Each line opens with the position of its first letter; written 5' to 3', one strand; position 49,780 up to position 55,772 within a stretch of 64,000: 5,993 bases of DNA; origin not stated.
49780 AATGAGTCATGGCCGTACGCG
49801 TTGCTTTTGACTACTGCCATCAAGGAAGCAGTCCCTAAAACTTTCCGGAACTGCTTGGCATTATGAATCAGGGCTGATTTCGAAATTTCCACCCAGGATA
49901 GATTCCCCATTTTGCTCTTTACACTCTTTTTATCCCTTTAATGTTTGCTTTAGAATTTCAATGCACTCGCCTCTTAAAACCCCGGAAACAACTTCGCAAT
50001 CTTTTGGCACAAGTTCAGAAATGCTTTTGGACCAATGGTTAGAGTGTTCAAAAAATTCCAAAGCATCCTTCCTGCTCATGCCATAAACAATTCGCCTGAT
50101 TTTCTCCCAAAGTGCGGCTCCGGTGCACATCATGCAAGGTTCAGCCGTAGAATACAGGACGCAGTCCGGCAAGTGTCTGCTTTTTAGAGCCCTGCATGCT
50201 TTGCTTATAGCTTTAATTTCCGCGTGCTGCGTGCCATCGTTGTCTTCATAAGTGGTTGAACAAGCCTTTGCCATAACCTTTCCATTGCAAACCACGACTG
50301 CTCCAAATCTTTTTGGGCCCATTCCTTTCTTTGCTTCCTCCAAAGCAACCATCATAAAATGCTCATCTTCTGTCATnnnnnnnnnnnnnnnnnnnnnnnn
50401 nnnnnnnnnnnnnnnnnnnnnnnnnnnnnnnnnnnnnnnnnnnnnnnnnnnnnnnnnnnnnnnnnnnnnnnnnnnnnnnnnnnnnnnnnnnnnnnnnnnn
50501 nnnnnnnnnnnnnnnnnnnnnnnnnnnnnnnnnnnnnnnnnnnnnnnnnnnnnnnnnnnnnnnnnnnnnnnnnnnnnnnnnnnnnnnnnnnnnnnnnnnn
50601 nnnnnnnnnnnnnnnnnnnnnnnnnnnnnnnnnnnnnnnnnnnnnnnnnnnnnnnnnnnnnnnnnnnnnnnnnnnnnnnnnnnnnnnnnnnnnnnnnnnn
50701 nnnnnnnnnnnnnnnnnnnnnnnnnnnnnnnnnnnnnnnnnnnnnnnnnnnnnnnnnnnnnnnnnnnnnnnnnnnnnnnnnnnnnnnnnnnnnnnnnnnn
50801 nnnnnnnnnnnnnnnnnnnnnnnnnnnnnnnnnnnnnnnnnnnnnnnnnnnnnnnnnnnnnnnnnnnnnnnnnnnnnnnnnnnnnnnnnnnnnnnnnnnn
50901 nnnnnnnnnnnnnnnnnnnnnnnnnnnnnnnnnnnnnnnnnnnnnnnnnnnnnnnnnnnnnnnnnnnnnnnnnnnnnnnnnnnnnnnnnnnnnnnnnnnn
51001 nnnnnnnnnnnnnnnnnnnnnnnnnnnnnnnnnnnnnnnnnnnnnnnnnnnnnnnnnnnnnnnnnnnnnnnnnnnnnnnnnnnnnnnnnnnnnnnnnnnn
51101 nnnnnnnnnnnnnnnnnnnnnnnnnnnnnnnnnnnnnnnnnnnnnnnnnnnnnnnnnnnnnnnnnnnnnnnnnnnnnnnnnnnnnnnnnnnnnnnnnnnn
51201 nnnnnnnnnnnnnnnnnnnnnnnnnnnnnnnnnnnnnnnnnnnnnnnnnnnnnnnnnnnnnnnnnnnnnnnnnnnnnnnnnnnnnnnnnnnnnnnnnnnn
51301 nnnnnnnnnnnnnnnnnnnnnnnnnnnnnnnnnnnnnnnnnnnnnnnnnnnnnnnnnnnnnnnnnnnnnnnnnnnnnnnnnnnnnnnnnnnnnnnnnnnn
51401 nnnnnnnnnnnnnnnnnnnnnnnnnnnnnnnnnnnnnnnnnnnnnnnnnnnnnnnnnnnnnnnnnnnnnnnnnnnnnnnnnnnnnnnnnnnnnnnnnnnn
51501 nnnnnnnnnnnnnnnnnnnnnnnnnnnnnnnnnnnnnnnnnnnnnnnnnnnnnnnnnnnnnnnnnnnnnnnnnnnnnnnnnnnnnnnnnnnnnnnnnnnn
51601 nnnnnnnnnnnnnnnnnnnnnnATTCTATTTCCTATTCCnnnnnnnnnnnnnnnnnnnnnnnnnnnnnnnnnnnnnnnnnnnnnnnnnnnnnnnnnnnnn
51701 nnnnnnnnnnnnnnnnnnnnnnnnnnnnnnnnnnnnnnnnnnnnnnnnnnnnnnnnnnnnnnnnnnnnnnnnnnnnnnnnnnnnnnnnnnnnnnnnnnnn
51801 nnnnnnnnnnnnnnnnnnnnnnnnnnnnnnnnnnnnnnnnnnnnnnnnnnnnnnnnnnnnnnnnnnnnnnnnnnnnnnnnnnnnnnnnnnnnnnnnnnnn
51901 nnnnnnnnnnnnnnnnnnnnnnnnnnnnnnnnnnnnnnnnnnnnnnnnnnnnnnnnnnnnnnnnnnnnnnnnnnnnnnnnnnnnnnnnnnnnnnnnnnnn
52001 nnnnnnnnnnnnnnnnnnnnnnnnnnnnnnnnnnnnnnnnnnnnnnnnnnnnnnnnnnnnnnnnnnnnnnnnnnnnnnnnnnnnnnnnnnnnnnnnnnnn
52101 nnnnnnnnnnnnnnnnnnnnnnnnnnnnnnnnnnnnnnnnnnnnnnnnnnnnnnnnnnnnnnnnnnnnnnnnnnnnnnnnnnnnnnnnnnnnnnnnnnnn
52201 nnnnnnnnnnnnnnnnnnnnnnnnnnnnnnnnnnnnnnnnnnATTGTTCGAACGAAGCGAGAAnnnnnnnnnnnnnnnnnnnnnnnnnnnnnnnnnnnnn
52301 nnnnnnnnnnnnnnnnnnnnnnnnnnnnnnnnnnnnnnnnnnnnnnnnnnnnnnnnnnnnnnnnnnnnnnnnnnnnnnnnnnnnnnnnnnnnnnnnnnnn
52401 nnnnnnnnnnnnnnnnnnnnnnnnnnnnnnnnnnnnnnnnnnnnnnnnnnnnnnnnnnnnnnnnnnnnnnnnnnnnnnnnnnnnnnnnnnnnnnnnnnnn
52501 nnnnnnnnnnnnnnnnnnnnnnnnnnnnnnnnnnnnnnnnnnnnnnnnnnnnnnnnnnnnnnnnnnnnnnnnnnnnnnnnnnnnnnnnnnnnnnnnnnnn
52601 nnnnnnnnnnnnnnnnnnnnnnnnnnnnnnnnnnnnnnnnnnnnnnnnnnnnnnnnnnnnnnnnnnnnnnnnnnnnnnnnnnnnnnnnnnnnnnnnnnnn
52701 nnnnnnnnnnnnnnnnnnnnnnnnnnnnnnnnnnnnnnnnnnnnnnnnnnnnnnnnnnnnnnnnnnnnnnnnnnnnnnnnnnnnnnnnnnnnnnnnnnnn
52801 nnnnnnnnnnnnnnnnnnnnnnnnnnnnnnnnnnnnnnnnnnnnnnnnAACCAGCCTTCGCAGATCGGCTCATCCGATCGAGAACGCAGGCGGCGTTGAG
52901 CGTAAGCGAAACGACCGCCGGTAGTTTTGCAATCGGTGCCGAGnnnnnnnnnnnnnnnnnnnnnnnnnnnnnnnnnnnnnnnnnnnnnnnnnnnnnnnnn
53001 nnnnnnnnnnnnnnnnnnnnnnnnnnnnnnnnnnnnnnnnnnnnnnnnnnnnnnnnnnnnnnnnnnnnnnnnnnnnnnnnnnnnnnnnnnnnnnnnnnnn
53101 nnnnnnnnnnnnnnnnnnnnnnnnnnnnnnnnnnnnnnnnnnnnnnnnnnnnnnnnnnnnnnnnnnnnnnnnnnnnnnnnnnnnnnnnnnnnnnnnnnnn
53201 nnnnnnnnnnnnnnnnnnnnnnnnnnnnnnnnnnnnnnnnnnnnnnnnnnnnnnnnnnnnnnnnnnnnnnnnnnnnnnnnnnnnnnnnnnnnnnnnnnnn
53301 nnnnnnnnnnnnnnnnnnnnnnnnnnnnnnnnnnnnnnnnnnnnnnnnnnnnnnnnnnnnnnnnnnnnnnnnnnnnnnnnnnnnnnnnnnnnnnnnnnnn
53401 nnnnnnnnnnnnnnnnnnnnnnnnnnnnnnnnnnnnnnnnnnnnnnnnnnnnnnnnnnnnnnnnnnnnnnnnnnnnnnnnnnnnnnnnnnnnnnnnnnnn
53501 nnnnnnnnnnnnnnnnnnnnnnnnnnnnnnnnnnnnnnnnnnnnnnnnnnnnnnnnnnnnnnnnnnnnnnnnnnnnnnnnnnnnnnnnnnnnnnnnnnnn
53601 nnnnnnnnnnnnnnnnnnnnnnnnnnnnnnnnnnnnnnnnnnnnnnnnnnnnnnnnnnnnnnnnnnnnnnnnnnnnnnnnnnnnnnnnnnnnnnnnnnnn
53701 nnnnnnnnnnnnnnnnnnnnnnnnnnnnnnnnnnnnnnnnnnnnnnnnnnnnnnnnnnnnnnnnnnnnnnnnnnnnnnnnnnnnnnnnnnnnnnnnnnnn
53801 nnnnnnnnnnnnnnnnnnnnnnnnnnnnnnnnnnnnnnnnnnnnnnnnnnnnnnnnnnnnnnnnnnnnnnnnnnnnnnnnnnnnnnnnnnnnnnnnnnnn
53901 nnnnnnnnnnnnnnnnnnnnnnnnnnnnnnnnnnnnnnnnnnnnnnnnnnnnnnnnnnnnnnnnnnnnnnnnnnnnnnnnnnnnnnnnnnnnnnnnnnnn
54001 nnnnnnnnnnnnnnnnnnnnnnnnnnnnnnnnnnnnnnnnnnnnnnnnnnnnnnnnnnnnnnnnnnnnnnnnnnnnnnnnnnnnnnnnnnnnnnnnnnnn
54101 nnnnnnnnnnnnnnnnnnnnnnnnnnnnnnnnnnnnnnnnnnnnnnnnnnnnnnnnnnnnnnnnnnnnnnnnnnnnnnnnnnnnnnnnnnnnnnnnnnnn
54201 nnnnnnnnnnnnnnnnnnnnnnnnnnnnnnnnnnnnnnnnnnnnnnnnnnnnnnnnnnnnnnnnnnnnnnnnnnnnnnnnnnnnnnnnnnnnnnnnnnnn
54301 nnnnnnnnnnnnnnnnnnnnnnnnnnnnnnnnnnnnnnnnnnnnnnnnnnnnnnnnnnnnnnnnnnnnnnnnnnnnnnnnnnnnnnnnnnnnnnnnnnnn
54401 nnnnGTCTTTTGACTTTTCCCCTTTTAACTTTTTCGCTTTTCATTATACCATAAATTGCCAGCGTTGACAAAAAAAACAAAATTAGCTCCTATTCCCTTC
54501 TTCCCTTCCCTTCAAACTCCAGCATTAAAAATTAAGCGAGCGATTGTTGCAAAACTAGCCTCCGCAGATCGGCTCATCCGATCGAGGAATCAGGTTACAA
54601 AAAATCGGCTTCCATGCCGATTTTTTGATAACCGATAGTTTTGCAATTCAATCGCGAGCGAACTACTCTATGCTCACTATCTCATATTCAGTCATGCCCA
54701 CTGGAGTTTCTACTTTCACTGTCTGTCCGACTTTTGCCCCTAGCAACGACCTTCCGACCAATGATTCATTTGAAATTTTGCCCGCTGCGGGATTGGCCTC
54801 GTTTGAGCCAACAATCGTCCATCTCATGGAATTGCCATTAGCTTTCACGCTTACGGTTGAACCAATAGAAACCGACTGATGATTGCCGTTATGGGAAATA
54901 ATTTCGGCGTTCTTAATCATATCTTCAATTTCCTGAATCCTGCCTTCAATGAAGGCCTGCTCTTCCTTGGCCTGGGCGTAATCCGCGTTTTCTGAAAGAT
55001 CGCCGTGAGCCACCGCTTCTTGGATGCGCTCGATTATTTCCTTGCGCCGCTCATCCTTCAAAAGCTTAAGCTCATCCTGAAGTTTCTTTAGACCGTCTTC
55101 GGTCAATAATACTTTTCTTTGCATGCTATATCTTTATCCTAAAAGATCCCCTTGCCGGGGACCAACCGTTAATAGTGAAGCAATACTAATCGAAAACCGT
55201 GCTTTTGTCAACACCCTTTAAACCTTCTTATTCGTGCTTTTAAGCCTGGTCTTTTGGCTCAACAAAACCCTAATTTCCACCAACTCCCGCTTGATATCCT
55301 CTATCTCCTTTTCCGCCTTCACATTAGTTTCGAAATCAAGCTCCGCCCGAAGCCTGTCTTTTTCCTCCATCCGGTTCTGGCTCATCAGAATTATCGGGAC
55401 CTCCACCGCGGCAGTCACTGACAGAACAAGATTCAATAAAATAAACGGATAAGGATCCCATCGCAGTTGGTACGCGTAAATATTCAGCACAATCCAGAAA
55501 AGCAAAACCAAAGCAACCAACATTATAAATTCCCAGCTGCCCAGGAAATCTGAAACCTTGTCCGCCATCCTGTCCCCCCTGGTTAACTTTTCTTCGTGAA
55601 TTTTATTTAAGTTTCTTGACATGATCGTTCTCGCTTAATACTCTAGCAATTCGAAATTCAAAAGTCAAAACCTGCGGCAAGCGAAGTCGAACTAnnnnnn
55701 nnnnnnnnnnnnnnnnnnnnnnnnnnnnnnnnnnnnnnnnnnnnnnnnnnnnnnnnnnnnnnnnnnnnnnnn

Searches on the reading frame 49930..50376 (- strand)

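Call 60: search_protein_families(library=pfam, proteins=[window:49930-50376:-], max_evalue=0.00001)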
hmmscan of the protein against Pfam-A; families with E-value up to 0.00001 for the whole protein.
window:49930-50376:- (148 aa): 3 families
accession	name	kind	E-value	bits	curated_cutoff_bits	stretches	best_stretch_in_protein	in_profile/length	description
PF00383.29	dCMP_cyt_deam_1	-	3.5e-23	81.9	25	1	1-100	1-102/102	Cytidine and deoxycytidylate deaminase zinc-binding region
PF14437.12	MafB19-deam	-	3.2e-22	79.4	27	1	3-105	2-106/142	MafB19-like deaminase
PF14439.12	Bd3614-deam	-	5.4e-06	26.8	38.5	1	26-89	13-75/113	Bd3614-like deaminase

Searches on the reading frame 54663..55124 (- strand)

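Call 61: search_protein_families(library=pfam, proteins=[window:54663-55124:-], max_evalue=0.00001)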
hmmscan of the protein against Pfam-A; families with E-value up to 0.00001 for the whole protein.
window:54663-55124:- (153 aa): 2 families
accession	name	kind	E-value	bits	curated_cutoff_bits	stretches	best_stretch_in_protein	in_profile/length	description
PF03449.20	GreA_GreB_N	-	2.2e-28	98.7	24.5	1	6-75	2-71/71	Transcription elongation factor, N-terminal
PF01272.25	GreA_GreB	-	6.2e-23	81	26.9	1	82-153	3-76/77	Transcription elongation factor, GreA/GreB, C-term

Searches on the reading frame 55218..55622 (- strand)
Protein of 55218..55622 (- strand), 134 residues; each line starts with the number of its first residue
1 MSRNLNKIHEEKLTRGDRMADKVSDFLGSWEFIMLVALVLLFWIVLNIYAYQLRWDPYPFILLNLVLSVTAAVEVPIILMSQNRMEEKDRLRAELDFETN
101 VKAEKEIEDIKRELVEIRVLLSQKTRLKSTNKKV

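Call 61: search_protein_families(library=pfam, proteins=[window:55218-55622:-], max_evalue=0.00001)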
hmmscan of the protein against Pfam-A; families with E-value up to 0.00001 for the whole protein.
window:55218-55622:- (134 aa): 1 family
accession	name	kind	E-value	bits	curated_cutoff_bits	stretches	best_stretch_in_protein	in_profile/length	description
PF06210.16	DUF1003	-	1e-35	122.4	27.4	1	28-123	2-98/103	Protein of unknown function (DUF1003)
